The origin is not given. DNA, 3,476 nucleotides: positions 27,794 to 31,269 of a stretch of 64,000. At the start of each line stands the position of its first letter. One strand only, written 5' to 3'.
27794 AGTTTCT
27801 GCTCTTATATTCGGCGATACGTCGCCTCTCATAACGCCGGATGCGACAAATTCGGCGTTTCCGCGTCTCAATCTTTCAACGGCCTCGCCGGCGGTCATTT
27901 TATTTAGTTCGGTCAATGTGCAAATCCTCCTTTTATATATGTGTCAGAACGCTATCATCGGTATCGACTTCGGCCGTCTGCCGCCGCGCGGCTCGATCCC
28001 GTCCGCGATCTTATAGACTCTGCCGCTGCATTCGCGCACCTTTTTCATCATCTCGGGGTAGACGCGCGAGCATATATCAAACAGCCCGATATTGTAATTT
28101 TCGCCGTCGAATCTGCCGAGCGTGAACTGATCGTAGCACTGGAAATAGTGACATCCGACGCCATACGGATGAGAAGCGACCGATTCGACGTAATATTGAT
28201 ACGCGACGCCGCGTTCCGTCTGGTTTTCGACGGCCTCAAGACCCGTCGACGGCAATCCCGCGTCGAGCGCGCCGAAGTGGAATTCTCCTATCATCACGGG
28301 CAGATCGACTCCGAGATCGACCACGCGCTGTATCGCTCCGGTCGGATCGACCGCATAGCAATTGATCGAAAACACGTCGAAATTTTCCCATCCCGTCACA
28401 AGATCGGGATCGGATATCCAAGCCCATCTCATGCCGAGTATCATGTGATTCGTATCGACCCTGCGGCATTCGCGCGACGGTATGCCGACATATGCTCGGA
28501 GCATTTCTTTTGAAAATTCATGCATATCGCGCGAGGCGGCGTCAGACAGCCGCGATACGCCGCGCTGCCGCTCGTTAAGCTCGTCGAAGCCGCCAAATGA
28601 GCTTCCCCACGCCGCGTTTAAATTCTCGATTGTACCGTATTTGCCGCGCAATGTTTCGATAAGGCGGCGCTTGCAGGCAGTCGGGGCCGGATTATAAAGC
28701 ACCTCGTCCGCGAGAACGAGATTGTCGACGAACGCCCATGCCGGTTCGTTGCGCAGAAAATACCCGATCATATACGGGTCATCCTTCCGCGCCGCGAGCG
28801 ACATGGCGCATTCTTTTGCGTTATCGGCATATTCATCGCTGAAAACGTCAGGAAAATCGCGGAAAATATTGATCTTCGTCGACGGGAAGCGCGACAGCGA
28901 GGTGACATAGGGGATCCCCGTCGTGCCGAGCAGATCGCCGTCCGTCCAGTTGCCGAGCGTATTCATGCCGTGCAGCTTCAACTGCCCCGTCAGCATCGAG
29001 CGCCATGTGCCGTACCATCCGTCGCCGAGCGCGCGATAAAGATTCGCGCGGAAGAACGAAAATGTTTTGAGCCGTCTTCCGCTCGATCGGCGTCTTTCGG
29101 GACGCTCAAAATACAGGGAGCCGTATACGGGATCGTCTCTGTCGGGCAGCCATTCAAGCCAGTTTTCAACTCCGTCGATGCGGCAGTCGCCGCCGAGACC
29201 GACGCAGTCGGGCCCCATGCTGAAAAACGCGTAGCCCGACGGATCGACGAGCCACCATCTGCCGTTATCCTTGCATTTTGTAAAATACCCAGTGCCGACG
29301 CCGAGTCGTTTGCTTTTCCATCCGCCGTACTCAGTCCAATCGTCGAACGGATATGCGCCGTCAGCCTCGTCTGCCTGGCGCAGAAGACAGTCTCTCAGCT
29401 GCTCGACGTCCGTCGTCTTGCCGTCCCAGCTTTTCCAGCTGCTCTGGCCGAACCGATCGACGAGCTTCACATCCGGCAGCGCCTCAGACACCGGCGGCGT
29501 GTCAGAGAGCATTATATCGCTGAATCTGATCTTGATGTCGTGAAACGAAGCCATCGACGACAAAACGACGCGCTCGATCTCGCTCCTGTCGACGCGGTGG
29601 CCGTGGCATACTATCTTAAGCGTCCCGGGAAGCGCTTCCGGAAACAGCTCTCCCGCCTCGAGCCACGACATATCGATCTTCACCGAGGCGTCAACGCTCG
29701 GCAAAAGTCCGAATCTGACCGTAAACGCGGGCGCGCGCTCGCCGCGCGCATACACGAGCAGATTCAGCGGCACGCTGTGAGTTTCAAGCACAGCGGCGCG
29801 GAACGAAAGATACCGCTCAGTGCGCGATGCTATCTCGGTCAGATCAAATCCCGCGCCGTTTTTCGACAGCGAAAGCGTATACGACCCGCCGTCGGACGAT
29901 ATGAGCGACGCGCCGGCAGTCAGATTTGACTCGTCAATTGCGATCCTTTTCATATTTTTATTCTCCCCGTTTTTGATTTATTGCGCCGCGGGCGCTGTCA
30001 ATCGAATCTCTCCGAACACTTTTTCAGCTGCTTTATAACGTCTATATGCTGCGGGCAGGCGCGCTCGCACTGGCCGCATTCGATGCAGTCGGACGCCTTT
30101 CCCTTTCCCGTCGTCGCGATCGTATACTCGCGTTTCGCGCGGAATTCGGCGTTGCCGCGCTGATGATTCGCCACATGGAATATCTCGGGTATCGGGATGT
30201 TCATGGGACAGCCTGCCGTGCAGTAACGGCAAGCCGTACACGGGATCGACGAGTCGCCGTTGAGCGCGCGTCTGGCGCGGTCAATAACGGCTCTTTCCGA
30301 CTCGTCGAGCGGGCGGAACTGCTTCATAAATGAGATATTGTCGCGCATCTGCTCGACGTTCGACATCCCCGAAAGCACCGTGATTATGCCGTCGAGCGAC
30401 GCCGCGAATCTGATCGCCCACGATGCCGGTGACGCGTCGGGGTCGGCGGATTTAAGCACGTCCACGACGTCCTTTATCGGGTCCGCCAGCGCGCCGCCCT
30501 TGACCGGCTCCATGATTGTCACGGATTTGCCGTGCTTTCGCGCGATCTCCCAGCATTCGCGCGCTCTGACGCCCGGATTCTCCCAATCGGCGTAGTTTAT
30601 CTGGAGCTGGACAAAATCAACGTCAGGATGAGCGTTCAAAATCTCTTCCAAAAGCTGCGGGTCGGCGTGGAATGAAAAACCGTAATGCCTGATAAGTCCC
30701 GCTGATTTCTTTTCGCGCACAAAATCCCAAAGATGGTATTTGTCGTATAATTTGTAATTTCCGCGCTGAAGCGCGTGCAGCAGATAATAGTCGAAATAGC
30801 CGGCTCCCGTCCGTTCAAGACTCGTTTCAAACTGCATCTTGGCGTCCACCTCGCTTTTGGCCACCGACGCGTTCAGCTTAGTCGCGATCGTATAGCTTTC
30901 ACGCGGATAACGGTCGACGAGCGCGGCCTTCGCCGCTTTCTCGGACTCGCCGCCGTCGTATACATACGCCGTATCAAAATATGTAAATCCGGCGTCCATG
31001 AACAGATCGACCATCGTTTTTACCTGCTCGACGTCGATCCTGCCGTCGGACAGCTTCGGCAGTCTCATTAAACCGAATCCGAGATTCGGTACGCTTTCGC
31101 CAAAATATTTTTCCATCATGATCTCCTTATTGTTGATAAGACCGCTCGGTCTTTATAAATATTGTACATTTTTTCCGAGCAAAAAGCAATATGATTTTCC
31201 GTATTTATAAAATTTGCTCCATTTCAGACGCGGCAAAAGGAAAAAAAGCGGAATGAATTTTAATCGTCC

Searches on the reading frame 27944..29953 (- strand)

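Call 45: search_protein_families(library=pfam, proteins=[window:27944-29953:-], max_evalue=0.00001)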
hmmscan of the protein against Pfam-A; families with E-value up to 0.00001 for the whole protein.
window:27944-29953:- (669 aa): 1 family
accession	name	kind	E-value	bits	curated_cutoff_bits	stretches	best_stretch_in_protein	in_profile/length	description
PF02449.21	Glyco_hydro_42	-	3.5e-06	27.1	21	1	374-535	107-264/376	Beta-galactosidase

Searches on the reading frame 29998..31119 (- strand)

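Call 45: search_protein_families(library=pfam, proteins=[window:29998-31119:-], max_evalue=0.00001)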
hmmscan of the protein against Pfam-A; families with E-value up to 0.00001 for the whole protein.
window:29998-31119:- (373 aa): 7 families
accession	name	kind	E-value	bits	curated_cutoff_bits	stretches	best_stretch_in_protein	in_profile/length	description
PF00248.27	Aldo_ket_red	-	1.1e-42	146.5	24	1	13-282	2-289/291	Aldo/keto reductase family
PF13187.11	Fer4_9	-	1.2e-09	38.4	27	1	294-358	2-50/52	4Fe-4S dicluster domain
PF13534.11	Fer4_17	-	3.8e-09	37.4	22.2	1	294-360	2-61/61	4Fe-4S dicluster domain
PF13183.11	Fer4_8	-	8.6e-08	33.1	27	1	293-359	4-68/68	4Fe-4S dicluster domain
PF13237.11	Fer4_10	-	4.4e-07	30.2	25.5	1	293-356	8-53/53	4Fe-4S dicluster domain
PF12838.12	Fer4_7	-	2.1e-06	28.5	27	1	294-358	2-51/52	4Fe-4S dicluster domain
PF13746.11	Fer4_18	-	6e-06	26.9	27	0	332-366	48-82/114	4Fe-4S dicluster domain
